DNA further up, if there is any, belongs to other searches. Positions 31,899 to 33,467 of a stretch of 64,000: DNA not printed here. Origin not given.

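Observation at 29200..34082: Self-contained five-gene operon with no matching known pathway: SCP2-like / GSAM-like aminotransferase / split transketolase / SCP2-like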

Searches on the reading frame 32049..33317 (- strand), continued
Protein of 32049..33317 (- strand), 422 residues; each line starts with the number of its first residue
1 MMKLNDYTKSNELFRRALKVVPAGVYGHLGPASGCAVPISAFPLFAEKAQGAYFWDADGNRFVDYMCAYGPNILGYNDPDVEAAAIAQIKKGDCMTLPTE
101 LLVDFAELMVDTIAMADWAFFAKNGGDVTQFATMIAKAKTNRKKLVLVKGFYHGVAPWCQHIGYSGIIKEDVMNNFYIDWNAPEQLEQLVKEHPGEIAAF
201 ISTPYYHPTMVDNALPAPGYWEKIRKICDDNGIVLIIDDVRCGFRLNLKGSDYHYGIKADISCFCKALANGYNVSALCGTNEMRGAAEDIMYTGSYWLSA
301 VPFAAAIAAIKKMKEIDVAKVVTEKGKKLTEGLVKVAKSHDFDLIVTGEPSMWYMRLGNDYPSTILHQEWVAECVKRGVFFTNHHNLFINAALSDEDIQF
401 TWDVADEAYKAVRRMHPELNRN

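Call 44: find_homologous_proteins(query=window:32049-33317:-, max_evalue=1e-40)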
Query window:32049-33317:- (422 aa): 4474 proteins with E <= 1e-40 among 8000 candidates; the best 120 are listed.
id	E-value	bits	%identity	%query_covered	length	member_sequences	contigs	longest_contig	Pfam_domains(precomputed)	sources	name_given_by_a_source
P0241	1.2e-262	889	86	100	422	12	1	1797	PF00202.28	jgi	jgi:glutamate-1-semialdehyde 2,1-aminomutase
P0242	3.1e-254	862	83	100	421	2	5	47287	PF00202.28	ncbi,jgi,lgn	jgi:glutamate-1-semialdehyde 2,1-aminomutase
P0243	5.3e-253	857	82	100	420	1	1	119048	PF00202.28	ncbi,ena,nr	ncbi:MAG TPA: aminotransferase class III-fold pyridoxal phosphate-dependent enzyme [Clostridia bacte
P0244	1.6e-236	803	77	99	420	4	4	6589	PF00202.28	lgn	-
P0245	1.8e-235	800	79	99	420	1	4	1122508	PF00202.28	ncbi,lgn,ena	-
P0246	7.2e-234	794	78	99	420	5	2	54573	PF00202.28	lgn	-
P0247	6.7e-222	755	72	99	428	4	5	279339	PF00202.28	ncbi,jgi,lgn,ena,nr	ncbi:MAG: aminotransferase class III-fold pyridoxal phosphate-dependent enzyme [Christensenellales b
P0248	1.1e-221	754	73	98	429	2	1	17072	PF00202.28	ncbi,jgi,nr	ncbi:MAG: aminotransferase class III-fold pyridoxal phosphate-dependent enzyme [Clostridiaceae bacte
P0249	7.0e-221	752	74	99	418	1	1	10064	PF00202.28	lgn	-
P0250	1.2e-220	751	74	99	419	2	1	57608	PF00202.28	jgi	-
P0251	6.6e-218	742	71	99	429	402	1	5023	PF00202.28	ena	-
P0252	3.3e-208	710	69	99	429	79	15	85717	PF00202.28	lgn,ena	-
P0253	3.7e-208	710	69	99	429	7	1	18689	PF00202.28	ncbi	-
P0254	2.1e-206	704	69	99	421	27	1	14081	PF00202.28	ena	-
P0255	2.9e-206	703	68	99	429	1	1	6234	PF00202.28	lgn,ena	-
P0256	4.9e-206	703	68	99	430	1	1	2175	PF00202.28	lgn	-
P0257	6.5e-206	702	68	99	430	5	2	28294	PF00202.28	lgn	-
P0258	7.0e-206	702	67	99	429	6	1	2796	PF00202.28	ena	-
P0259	1.2e-205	701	68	98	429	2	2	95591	PF00202.28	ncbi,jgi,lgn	jgi:glutamate-1-semialdehyde 2,1-aminomutase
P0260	1.4e-205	701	70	100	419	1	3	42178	PF00202.28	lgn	-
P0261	1.6e-205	701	68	98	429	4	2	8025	PF00202.28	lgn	-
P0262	2.6e-205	700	68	99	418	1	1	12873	PF00202.28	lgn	-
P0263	3.5e-205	700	67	99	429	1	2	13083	PF00202.28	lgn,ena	-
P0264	3.9e-205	700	68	99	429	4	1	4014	PF00202.28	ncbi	ncbi:MAG: aminotransferase class III-fold pyridoxal phosphate-dependent enzyme [Clostridia bacterium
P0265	2.0e-204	697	66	100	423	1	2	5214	PF00202.28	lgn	-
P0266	2.9e-204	697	68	99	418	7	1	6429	PF00202.28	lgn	-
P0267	3.8e-204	697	67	99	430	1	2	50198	PF00202.28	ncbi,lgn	-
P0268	2.7e-203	694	67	98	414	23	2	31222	PF00202.28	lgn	-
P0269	2.7e-203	694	67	99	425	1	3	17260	PF00202.28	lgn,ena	-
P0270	5.0e-203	693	68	99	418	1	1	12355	PF00202.28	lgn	-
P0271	4.3e-202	690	67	99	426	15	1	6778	PF00202.28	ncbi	-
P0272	7.8e-202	689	67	99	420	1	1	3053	PF00202.28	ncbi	-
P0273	1.4e-201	688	67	98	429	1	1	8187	PF00202.28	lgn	-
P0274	7.0e-201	686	66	99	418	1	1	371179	PF00202.28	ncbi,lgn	ncbi:MAG: aminotransferase class III-fold pyridoxal phosphate-dependent enzyme [Bacillota bacterium]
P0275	1.9e-200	684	67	99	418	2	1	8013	PF00202.28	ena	-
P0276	2.1e-200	684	65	99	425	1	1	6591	PF00202.28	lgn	-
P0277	2.8e-200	684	67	99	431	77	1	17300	PF00202.28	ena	-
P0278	4.6e-200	683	66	99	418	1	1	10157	PF00202.28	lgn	-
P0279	5.1e-200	683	68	99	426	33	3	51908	PF00202.28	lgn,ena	-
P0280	7.1e-200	682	66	99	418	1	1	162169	PF00202.28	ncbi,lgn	ncbi:MAG: aminotransferase class III-fold pyridoxal phosphate-dependent enzyme [Bacillota bacterium]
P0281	7.7e-200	682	66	99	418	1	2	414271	PF00202.28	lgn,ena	-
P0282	2.6e-199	681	68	99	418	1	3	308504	PF00202.28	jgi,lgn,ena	jgi:glutamate-1-semialdehyde 2,1-aminomutase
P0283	2.6e-199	681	66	99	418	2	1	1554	PF00202.28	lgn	-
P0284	4.3e-199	680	67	99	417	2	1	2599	PF00202.28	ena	-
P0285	4.9e-199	680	65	99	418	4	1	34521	PF00202.28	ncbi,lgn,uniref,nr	ncbi:aminotransferase class III-fold pyridoxal phosphate-dependent enzyme [Paramaledivibacter camini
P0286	5.3e-199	680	65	99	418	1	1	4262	PF00202.28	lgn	-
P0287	5.6e-199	679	65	98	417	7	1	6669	PF00202.28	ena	-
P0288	5.8e-199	679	66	99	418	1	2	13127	PF00202.28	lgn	-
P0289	6.7e-199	679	66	99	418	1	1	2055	PF00202.28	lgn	-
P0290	9.0e-199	679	66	99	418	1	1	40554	PF00202.28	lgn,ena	-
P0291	1.4e-198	678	65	99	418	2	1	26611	PF00202.28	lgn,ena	-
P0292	1.7e-198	678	65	98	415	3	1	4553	PF00202.28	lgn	-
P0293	1.8e-198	678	66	99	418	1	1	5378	PF00202.28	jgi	jgi:glutamate-1-semialdehyde 2,1-aminomutase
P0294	2.0e-198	678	64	99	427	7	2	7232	PF00202.28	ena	-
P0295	2.2e-198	677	67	96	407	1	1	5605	PF00202.28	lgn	-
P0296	2.3e-198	677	66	99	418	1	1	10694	PF00202.28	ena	-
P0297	6.1e-198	676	65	99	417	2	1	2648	PF00202.28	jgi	jgi:glutamate-1-semialdehyde 2,1-aminomutase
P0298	9.9e-198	675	65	99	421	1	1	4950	PF00202.28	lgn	-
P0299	1.1e-197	675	66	99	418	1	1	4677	PF00202.28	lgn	-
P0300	1.2e-197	675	66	99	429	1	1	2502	PF00202.28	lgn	-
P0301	2.6e-197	674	63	99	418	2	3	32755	PF00202.28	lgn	-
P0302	3.3e-197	674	65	99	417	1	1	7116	PF00202.28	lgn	-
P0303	3.4e-197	674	67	96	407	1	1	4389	PF00202.28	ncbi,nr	ncbi:MAG TPA: aminotransferase class III-fold pyridoxal phosphate-dependent enzyme [Clostridia bacte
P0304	4.0e-197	673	66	98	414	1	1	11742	PF00202.28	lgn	-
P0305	5.6e-197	673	67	98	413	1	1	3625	PF00202.28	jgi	jgi:glutamate-1-semialdehyde 2,1-aminomutase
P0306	6.5e-197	673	66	98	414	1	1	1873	PF00202.28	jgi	-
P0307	6.9e-197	673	65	99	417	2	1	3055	PF00202.28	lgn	-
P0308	1.2e-196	672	64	99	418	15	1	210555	PF00202.28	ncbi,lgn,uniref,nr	ncbi:aminotransferase class III-fold pyridoxal phosphate-dependent enzyme [Lutispora saccharoferment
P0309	1.6e-196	671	65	98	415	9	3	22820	PF00202.28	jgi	jgi:glutamate-1-semialdehyde 2,1-aminomutase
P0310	2.1e-196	671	66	99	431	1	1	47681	PF00202.28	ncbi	-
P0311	2.3e-196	671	66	99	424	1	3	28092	PF00202.28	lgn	-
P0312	2.6e-196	671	64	99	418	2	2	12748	PF00202.28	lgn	-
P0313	4.3e-196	670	64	99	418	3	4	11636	PF00202.28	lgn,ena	-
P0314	4.3e-196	670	64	99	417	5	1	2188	PF00202.28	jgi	jgi:glutamate-1-semialdehyde 2,1-aminomutase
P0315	4.9e-196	670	65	98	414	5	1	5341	PF00202.28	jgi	-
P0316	5.6e-196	670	67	97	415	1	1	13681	PF00202.28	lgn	-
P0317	7.7e-196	669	64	99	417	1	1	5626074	PF00202.28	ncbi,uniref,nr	ncbi:aminotransferase class III-fold pyridoxal phosphate-dependent enzyme [Vallitalea guaymasensis]|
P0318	8.2e-196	669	64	99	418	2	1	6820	PF00202.28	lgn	-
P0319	9.8e-196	669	64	99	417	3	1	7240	PF00202.28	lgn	-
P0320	1.0e-195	669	64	99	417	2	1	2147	PF00202.28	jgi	jgi:glutamate-1-semialdehyde 2,1-aminomutase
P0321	1.2e-195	668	67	99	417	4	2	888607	PF00202.28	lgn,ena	-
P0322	1.3e-195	668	68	95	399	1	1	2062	PF00202.28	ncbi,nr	ncbi:MAG: aminotransferase class III-fold pyridoxal phosphate-dependent enzyme, partial [Tissierelli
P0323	1.3e-195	668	64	99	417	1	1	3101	PF00202.28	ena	-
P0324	1.7e-195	668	66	98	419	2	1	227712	PF00202.28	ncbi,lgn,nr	ncbi:MAG: aminotransferase class III-fold pyridoxal phosphate-dependent enzyme [Clostridia bacterium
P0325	1.9e-195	668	65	99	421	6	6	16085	PF00202.28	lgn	-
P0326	3.3e-195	667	67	96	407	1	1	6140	PF00202.28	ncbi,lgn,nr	ncbi:MAG: aminotransferase class III-fold pyridoxal phosphate-dependent enzyme [Tissierellia bacteri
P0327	5.2e-195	666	63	99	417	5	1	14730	PF00202.28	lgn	-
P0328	8.0e-195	666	65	98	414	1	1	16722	PF00202.28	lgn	-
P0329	1.2e-194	665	66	98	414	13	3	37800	PF00202.28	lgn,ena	-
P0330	1.5e-194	665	65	98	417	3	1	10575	PF00202.28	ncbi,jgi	ncbi:MAG: aminotransferase class III-fold pyridoxal phosphate-dependent enzyme [Planctomycetota bact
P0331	1.7e-194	665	63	99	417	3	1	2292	PF00202.28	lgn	-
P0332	1.8e-194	665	64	99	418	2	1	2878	PF00202.28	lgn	-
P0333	1.9e-194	665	62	99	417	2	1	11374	PF00202.28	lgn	-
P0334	2.4e-194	664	65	99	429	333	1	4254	PF00202.28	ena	-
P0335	2.4e-194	664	63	99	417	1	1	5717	PF00202.28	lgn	-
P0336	3.5e-194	664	66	98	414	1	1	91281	PF00202.28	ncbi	-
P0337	3.5e-194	664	63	99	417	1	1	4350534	PF00202.28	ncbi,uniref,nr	ncbi:aminotransferase class III-fold pyridoxal phosphate-dependent enzyme [Vallitalea guaymasensis]|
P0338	3.8e-194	664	64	99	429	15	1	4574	PF00202.28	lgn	-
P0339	4.3e-194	663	63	99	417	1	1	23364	PF00202.28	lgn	-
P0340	4.5e-194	663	64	98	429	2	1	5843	PF00202.28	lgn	-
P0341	5.2e-194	663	63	99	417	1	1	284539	PF00202.28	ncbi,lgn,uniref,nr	ncbi:aminotransferase class III-fold pyridoxal phosphate-dependent enzyme [Vallitalea sp.]|uniref:am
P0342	5.9e-194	663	67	97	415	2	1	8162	PF00202.28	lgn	-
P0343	6.0e-194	663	63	98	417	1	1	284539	PF00202.28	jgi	jgi:glutamate-1-semialdehyde 2,1-aminomutase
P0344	6.5e-194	663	63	99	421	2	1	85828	PF00202.28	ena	-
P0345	6.6e-194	663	62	99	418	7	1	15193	PF00202.28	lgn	-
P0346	7.9e-194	663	63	99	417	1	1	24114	PF00202.28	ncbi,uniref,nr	ncbi:aminotransferase class III-fold pyridoxal phosphate-dependent enzyme [Vallitalea maricola]|unir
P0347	7.9e-194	663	63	99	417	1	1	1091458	PF00202.28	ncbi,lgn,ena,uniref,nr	ncbi:aminotransferase class III-fold pyridoxal phosphate-dependent enzyme [Vallitalea guaymasensis]|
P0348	8.2e-194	662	65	97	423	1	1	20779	PF00202.28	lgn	-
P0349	9.1e-194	662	63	98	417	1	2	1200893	PF00202.28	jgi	-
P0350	9.2e-194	662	62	99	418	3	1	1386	PF00202.28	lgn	-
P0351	1.3e-193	662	64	99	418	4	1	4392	PF00202.28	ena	-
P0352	1.5e-193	662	65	98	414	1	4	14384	PF00202.28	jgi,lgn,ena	-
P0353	1.6e-193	661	65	99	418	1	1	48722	PF00202.28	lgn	-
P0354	1.7e-193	661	64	100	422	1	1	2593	PF00202.28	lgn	-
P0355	2.2e-193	661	63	99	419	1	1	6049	PF00202.28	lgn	-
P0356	2.5e-193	661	65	98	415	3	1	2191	PF00202.28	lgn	-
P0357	4.1e-193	660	63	99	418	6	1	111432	PF00202.28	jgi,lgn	jgi:glutamate-1-semialdehyde 2,1-aminomutase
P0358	4.2e-193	660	66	95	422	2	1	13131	PF00202.28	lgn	-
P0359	4.6e-193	660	63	99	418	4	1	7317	PF00202.28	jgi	jgi:glutamate-1-semialdehyde 2,1-aminomutase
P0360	4.8e-193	660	63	98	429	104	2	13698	PF00202.28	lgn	-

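Call 46: find_encoding_contigs(protein=P0330, flank=8000, max_places=2)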
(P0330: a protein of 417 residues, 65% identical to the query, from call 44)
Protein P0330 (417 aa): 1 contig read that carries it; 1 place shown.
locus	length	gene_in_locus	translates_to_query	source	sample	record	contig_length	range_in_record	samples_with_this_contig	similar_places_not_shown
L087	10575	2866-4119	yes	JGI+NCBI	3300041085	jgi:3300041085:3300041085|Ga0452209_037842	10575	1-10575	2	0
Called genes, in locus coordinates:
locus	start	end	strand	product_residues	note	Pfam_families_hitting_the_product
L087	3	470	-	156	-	?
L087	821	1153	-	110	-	-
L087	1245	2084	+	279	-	PF00106:adh_short, PF08643:DUF1776, PF08659:KR, PF13561:adh_short_C2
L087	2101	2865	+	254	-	-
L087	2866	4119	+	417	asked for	PF00202:Aminotran_3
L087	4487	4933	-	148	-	-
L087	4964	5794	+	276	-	-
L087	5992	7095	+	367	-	PF04909:Amidohydro_2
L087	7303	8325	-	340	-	PF13715:CarbopepD_reg_2 (faint), PF13620:CarboxypepD_reg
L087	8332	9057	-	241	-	-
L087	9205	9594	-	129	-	-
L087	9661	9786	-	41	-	-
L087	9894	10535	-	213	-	PF02156:Glyco_hydro_26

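Call 47: find_encoding_contigs(protein=P0308, flank=8000, max_places=1)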
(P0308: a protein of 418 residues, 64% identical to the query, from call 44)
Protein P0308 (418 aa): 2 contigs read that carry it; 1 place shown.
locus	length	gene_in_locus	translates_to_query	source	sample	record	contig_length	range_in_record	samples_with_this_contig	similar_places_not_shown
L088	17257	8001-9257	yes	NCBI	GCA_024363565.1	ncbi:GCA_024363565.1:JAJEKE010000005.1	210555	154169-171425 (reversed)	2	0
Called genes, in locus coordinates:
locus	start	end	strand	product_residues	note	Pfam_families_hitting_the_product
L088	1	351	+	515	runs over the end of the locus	PF03553:Na_H_antiporter, PF03606:DcuC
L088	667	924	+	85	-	PF04014:MazE_antitoxin (weak)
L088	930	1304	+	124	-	PF02452:PemK_toxin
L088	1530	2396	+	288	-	PF01418:HTH_6, PF01380:SIS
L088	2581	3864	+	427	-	PF00266:Aminotran_5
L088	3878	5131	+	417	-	PF00375:SDF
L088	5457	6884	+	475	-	PF04326:SLFN_AlbA_2, PF13749:HATPase_c_4, PF21247:Fic-like_C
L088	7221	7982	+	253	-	PF02036:SCP2 (faint)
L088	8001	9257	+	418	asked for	PF00202:Aminotran_3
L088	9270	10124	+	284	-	PF13292:DXP_synthase_N (weak), PF00456:Transketolase_N, PF00676:E1_dh, PF02775:TPP_enzyme_C (weak)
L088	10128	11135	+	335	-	PF02779:Transket_pyr, PF22613:Transketolase_C_1 (weak), PF02780:Transketolase_C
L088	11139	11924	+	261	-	-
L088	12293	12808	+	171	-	PF00903:Glyoxalase, PF13669:Glyoxalase_4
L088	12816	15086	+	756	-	PF00724:Oxidored_FMN, PF13738:Pyr_redox_3 (faint), PF00890:FAD_binding_2 (faint), PF01266:DAO (weak), PF07992:Pyr_redox_2, PF12831:FAD_oxidored (weak), PF13450:NAD_binding_8, PF00070:Pyr_redox, +3 more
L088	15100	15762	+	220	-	PF00440:TetR_N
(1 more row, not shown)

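Call 79: search_protein_families(library=pfam, proteins=[L087:1245-2084:+, L087:4964-5794:+], max_evalue=0.001)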
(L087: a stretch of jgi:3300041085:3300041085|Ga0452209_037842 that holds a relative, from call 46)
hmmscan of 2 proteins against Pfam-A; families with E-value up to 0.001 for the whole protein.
L087:1245-2084:+ (279 aa): 6 families
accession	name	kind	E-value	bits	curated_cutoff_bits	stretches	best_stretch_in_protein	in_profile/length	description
PF00106.31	adh_short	-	6.6e-44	150.2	26.6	1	8-188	1-187/195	short chain dehydrogenase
PF13561.12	adh_short_C2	-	1.8e-32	113.3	27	1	14-189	1-182/236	Enoyl-(Acyl carrier protein) reductase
PF08659.16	KR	-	5.1e-11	43.3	22.6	1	9-165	2-164/180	KR domain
PF08643.16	DUF1776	-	8.9e-10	38.9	25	1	25-181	22-197/294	Fungal family of unknown function (DUF1776)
PF01370.27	Epimerase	-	6.1e-05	23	20.9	1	11-121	2-103/240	NAD dependent epimerase/dehydratase family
PF05368.20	NmrA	-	8.9e-05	22.7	27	1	7-70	2-68/298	NmrA-like family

L087:4964-5794:+ (276 aa): 0 families
